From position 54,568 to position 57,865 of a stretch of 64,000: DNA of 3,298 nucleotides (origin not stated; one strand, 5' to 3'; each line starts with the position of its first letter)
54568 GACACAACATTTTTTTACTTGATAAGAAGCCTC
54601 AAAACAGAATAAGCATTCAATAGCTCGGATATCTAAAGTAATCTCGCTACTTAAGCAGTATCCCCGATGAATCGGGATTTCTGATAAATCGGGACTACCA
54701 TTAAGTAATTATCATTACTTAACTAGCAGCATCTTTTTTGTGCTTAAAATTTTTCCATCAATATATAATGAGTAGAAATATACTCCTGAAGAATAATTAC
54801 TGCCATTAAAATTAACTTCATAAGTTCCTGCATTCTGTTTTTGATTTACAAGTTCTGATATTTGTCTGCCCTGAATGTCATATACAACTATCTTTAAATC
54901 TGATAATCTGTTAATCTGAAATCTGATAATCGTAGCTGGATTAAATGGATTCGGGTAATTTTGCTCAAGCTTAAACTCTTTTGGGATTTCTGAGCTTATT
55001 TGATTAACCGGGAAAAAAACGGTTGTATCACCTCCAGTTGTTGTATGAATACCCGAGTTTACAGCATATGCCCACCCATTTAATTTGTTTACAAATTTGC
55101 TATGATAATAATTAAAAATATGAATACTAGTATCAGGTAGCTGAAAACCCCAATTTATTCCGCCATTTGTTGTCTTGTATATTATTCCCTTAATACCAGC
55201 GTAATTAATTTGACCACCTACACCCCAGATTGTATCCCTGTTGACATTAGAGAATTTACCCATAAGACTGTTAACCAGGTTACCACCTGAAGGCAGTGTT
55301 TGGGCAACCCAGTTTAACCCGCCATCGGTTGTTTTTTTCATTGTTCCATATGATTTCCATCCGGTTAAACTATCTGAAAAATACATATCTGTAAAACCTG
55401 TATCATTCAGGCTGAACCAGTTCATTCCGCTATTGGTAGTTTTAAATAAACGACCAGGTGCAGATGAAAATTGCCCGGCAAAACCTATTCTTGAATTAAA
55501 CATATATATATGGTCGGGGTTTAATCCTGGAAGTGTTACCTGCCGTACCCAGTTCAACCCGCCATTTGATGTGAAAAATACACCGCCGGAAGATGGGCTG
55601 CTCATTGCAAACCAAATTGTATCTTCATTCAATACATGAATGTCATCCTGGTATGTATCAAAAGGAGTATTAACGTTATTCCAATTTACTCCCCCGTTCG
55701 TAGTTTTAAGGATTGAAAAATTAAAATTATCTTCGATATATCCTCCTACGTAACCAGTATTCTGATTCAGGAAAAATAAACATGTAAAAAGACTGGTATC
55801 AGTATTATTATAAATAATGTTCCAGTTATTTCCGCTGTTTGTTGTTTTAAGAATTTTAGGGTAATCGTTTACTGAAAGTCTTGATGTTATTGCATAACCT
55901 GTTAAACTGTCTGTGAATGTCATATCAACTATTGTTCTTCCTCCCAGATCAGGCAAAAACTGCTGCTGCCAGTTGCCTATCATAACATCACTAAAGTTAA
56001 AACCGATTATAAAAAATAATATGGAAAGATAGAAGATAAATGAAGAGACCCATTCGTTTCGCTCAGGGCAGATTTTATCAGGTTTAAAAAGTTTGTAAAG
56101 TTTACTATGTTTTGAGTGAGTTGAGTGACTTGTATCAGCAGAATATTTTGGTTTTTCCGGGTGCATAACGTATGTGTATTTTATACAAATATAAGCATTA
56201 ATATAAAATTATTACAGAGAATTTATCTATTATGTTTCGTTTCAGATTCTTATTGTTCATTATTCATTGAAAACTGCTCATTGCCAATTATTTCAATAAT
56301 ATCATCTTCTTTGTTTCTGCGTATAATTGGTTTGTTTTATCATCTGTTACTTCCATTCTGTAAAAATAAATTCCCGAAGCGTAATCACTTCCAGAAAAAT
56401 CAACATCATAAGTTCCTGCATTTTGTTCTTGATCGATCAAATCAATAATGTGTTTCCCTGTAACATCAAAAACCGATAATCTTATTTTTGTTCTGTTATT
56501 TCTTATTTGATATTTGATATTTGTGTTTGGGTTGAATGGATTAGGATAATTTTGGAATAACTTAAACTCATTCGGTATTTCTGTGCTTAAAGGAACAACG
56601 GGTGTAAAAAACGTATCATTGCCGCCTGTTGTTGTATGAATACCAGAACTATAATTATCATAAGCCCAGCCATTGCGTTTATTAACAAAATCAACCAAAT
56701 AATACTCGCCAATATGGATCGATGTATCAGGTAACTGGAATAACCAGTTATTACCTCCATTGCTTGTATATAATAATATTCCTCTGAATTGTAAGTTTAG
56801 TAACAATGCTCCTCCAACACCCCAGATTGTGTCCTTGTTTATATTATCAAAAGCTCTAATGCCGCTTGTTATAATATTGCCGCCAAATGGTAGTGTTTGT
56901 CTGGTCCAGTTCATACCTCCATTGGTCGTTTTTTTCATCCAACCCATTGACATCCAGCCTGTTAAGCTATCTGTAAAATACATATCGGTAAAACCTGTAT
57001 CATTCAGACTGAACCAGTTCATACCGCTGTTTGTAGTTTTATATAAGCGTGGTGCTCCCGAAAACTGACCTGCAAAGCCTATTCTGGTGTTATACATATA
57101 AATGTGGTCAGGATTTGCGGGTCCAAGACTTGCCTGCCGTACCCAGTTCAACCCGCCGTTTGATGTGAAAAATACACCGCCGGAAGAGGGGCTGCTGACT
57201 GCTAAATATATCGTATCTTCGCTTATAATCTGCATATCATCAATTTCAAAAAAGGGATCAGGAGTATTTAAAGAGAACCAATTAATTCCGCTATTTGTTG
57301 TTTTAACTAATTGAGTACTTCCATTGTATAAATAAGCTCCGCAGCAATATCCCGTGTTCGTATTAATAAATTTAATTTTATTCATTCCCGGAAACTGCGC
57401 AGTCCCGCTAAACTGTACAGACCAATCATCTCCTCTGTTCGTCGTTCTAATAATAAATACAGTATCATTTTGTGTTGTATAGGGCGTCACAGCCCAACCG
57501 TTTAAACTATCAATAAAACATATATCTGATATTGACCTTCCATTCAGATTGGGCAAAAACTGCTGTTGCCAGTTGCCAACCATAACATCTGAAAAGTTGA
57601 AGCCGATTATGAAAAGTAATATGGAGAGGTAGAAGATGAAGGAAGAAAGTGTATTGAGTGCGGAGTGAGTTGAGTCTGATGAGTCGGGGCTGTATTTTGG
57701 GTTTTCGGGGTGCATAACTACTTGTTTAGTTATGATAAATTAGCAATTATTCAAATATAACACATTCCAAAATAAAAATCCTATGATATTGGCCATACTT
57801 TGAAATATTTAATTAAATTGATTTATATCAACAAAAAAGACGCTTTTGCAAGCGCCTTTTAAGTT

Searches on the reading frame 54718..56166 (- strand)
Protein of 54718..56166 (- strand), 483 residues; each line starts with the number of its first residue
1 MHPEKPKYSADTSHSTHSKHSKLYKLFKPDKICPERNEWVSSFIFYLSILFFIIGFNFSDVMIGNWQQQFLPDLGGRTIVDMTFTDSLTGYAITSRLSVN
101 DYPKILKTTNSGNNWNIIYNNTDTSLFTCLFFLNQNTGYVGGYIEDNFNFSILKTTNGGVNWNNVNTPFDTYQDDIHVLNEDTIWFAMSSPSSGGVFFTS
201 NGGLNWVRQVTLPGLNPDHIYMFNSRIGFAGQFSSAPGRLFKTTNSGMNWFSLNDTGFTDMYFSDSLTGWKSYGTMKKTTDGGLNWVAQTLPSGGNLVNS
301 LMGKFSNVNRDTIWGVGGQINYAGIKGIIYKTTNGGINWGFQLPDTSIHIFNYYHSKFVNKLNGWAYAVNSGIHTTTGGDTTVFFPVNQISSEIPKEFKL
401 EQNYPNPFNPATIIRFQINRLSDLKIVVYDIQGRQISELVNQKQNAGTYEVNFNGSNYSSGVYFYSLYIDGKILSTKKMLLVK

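Call 3: search_protein_families(library=pfam, proteins=[window:54718-56166:-], max_evalue=0.1)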
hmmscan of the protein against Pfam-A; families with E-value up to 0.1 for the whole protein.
window:54718-56166:- (483 aa): 2 families
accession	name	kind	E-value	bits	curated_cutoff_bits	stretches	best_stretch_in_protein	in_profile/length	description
PF18962.6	Por_Secre_tail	-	4.6e-10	40.1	27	1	404-478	2-72/75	Secretion system C-terminal sorting domain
PF13860.13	FlgD_ig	-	0.018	15.5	27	1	422-459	23-60/79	FlgD Ig-like domain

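Call 4: search_protein_families(library=ncbifam, proteins=[window:54718-56166:-], max_evalue=0.1)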
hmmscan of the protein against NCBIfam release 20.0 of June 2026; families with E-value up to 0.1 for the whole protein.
window:54718-56166:- (483 aa): 4 families
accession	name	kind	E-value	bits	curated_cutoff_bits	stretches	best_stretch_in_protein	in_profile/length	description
TIGR04183.1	Por_Secre_tail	domain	1.6e-10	40.8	23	1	404-477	2-68/72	T9SS type A sorting domain-containing protein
NF052323.1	T9SSA_dep_M6i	equivalog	5.1e-10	38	600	1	403-467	960-1024/1043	T9SS-dependent M6-like inactivated metalloprotease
NF010237.0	PRK13684.1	equivalog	3.5e-08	32.9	326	2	109-252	31-166/334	photosynthesis system II assembly factor Ycf48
NF038113.1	T9SSA_dep_M36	equivalog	7.6e-08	31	885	1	399-482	791-868/869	T9SS-dependent M36 family metallopeptidase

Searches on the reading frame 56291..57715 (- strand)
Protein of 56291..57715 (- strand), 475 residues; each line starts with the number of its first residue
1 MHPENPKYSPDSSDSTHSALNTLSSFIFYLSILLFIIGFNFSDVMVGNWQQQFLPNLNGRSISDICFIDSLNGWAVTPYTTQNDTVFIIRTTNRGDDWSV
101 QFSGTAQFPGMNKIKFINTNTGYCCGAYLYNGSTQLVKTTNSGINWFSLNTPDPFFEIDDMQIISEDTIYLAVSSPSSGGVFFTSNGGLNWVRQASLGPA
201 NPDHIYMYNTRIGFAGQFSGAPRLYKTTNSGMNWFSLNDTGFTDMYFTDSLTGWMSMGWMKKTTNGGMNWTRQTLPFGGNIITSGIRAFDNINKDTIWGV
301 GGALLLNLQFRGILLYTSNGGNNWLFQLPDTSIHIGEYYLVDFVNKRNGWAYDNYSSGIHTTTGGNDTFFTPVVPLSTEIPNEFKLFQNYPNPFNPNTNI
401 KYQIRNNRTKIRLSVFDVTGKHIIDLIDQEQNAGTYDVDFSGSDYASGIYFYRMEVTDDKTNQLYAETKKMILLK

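Call 45: search_protein_families(library=pfam, proteins=[window:56291-57715:-], max_evalue=0.01)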
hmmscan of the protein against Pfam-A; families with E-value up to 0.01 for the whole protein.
window:56291-57715:- (475 aa): 3 families
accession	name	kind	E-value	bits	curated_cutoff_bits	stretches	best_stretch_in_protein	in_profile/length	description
PF18962.6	Por_Secre_tail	-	3.4e-09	37.3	27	1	390-460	2-68/75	Secretion system C-terminal sorting domain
PF19066.5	P9_TM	-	0.0026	17.9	25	1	9-40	19-50/69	Minor capsid protein P9 transmembrane helices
PF13585.12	CHU_C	-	0.0057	17.2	27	1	392-462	5-78/86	CHU_C Type IX secretion signal domain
